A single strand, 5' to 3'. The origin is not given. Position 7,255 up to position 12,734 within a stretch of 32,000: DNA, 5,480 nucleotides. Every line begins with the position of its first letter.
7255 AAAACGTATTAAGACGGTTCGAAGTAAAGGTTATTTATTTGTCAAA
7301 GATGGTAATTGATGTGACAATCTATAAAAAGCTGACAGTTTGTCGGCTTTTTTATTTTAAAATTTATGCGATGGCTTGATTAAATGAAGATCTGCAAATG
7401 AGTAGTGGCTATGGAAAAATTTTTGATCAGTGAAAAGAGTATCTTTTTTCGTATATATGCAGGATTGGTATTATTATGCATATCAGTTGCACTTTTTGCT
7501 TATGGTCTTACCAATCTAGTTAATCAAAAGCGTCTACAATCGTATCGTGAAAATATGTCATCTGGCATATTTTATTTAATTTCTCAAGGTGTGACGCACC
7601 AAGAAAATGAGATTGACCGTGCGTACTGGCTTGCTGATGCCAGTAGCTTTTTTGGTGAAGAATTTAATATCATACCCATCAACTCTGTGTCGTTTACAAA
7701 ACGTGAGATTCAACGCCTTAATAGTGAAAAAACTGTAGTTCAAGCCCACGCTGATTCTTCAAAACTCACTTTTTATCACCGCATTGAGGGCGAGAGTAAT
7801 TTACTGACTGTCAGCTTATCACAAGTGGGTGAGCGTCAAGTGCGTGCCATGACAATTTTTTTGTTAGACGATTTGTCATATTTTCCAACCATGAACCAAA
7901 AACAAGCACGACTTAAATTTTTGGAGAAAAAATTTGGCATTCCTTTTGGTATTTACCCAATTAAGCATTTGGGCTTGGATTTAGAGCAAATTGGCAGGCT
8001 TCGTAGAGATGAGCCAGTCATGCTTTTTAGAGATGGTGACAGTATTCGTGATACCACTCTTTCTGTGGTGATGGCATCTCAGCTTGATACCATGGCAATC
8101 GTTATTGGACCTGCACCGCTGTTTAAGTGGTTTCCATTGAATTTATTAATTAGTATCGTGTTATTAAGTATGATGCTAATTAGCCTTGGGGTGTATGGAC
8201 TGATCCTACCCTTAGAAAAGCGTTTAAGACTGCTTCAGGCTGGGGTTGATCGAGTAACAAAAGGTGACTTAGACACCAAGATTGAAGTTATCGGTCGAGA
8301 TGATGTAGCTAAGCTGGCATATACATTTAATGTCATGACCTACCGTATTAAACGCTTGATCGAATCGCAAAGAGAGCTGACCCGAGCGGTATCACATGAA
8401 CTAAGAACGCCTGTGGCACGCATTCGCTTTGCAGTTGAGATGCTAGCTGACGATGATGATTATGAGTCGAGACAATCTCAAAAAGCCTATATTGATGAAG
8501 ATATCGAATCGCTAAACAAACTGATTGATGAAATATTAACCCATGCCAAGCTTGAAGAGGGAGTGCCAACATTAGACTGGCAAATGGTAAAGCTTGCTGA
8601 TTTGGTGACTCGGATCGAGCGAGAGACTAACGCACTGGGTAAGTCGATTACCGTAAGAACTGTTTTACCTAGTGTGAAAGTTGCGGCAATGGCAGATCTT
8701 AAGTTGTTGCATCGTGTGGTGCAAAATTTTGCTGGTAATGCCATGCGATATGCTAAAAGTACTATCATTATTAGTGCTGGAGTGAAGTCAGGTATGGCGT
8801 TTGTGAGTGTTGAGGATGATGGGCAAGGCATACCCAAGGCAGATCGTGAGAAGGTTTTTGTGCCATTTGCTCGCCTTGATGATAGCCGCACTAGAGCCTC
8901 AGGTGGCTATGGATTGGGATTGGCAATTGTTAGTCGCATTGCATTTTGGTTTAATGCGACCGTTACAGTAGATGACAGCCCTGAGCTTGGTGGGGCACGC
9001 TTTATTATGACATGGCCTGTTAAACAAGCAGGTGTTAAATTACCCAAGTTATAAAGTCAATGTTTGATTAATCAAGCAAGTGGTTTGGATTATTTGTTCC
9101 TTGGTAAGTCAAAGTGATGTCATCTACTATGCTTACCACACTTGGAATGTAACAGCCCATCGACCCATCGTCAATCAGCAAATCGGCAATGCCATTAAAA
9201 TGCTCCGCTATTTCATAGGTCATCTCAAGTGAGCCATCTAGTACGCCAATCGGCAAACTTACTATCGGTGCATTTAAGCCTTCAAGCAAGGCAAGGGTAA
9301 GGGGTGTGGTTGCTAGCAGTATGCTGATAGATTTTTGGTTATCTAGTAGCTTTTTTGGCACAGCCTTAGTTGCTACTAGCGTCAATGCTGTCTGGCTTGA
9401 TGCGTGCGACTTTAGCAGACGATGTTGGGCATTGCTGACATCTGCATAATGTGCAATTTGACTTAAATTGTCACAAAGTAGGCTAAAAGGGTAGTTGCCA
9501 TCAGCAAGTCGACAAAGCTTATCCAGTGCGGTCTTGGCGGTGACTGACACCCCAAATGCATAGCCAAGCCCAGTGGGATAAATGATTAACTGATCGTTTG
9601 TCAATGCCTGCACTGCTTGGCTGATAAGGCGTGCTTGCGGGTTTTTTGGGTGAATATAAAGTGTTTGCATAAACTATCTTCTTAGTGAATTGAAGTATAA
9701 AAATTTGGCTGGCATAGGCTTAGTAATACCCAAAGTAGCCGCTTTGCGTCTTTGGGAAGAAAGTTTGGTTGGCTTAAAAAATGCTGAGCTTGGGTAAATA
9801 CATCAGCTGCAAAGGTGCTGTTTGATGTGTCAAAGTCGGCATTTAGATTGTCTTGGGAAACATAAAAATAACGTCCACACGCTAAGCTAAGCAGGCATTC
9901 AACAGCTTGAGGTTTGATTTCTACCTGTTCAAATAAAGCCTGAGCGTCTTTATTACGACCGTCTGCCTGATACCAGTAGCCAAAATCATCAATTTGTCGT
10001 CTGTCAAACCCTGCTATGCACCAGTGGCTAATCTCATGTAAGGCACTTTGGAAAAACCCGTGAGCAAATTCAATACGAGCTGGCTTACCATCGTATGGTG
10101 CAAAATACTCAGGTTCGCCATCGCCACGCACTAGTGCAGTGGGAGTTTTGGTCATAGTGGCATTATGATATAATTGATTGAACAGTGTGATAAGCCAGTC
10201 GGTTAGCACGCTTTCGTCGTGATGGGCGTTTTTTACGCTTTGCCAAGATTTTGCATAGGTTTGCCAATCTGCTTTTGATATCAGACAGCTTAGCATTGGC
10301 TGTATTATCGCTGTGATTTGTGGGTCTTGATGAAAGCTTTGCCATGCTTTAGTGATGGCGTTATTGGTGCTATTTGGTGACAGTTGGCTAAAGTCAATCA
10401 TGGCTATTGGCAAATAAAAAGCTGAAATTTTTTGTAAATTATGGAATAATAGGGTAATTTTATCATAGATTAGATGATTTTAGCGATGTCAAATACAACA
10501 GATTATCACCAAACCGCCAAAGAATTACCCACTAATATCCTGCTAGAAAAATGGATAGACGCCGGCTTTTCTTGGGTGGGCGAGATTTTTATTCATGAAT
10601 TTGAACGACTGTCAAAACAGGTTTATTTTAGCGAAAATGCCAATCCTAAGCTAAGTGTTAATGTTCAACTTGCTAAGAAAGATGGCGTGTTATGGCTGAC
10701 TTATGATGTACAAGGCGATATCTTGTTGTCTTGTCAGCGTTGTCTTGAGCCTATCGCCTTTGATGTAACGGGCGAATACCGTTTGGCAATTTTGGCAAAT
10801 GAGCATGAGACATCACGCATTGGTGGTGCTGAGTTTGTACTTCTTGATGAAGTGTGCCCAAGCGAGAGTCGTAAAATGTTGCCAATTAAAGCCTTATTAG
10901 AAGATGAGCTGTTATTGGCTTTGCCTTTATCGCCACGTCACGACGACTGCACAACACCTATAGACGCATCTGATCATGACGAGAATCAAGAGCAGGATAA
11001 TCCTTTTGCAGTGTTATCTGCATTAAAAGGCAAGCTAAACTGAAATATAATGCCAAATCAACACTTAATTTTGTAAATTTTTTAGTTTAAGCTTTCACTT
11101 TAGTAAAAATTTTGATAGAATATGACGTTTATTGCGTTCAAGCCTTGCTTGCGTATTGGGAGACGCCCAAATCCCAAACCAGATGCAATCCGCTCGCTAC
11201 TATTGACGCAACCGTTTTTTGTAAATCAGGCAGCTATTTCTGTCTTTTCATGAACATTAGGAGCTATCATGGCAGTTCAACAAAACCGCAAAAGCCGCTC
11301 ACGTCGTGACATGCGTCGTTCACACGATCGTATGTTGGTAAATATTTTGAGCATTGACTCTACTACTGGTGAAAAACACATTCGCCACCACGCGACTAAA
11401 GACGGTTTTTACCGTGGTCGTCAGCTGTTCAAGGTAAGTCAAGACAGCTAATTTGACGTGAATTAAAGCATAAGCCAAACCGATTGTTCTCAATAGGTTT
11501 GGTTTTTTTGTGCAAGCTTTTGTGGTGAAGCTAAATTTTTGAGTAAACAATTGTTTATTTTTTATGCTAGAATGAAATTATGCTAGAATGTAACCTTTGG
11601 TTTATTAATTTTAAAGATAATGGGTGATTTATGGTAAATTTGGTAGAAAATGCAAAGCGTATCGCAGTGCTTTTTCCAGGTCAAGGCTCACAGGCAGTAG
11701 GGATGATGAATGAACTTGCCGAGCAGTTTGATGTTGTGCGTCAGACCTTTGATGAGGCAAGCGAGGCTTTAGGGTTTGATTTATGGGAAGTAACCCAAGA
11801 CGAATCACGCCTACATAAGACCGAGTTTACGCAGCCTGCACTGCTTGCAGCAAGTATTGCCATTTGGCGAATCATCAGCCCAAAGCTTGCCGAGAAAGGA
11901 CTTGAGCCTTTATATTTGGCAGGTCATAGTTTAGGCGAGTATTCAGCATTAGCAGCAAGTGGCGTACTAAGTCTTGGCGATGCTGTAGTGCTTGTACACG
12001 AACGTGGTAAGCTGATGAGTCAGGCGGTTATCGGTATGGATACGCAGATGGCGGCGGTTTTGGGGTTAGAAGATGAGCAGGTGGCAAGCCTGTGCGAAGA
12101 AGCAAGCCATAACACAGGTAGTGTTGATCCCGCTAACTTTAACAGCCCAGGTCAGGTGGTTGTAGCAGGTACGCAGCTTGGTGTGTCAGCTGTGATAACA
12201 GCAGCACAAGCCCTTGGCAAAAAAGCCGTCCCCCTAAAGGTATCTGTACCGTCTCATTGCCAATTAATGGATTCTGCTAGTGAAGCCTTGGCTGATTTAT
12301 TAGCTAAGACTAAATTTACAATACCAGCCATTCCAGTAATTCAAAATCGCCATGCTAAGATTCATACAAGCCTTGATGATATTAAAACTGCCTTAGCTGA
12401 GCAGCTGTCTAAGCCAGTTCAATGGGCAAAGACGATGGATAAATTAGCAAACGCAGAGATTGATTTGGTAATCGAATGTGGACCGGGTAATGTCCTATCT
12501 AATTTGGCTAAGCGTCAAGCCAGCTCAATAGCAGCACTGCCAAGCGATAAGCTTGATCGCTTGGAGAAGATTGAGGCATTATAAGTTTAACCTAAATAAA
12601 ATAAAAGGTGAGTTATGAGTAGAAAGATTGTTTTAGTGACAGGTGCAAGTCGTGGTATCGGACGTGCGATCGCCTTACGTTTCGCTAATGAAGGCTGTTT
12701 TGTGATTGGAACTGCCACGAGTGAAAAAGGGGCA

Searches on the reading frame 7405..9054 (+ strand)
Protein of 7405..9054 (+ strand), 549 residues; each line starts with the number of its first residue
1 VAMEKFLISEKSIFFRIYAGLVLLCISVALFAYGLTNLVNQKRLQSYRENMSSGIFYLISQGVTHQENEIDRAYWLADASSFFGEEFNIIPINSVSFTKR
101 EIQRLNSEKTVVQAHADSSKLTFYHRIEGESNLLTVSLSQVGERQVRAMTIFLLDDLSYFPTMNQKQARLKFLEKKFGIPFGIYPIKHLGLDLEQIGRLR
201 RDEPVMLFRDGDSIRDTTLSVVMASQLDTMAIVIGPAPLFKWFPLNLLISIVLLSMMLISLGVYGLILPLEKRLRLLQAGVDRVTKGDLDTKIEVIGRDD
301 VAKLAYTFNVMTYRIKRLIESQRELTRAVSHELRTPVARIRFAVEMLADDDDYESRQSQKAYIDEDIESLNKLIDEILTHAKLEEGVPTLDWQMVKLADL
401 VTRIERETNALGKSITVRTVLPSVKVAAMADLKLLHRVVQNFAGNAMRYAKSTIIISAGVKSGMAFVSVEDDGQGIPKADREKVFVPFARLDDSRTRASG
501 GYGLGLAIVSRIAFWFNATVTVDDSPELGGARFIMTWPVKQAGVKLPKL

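Call 67: search_protein_families(library=pfam, proteins=[window:7405-9054:+], max_evalue=0.001)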
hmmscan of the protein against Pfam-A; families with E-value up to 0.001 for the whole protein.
window:7405-9054:+ (549 aa): 3 families
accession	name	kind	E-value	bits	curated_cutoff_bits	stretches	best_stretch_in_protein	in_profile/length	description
PF02518.31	HATPase_c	-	6.6e-21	75.3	26.4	1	431-540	2-110/111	Histidine kinase-, DNA gyrase B-, and HSP90-like ATPase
PF00512.31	HisKA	-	3.7e-14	53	26.9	1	322-386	2-66/66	His Kinase A (phospho-acceptor) domain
PF00672.30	HAMP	-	4.5e-06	27.3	25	1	272-312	8-48/53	HAMP domain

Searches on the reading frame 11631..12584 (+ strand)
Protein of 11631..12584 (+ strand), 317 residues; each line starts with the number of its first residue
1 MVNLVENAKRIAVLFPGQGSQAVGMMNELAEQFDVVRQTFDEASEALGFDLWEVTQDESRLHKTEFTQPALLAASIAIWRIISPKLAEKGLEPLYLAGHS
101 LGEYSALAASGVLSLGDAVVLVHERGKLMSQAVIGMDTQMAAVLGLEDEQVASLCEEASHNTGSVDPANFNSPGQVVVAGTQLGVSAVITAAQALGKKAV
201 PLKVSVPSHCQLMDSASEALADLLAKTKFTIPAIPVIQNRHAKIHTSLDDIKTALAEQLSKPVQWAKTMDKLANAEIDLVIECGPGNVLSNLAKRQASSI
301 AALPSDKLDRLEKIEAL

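Call 67: search_protein_families(library=pfam, proteins=[window:11631-12584:+], max_evalue=0.001)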
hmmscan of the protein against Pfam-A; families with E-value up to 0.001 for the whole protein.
window:11631-12584:+ (317 aa): 1 family
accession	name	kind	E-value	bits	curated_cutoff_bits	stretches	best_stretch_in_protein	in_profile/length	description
PF00698.26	Acyl_transf_1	-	4.9e-35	122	32.7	1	14-298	3-280/319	Acyl transferase domain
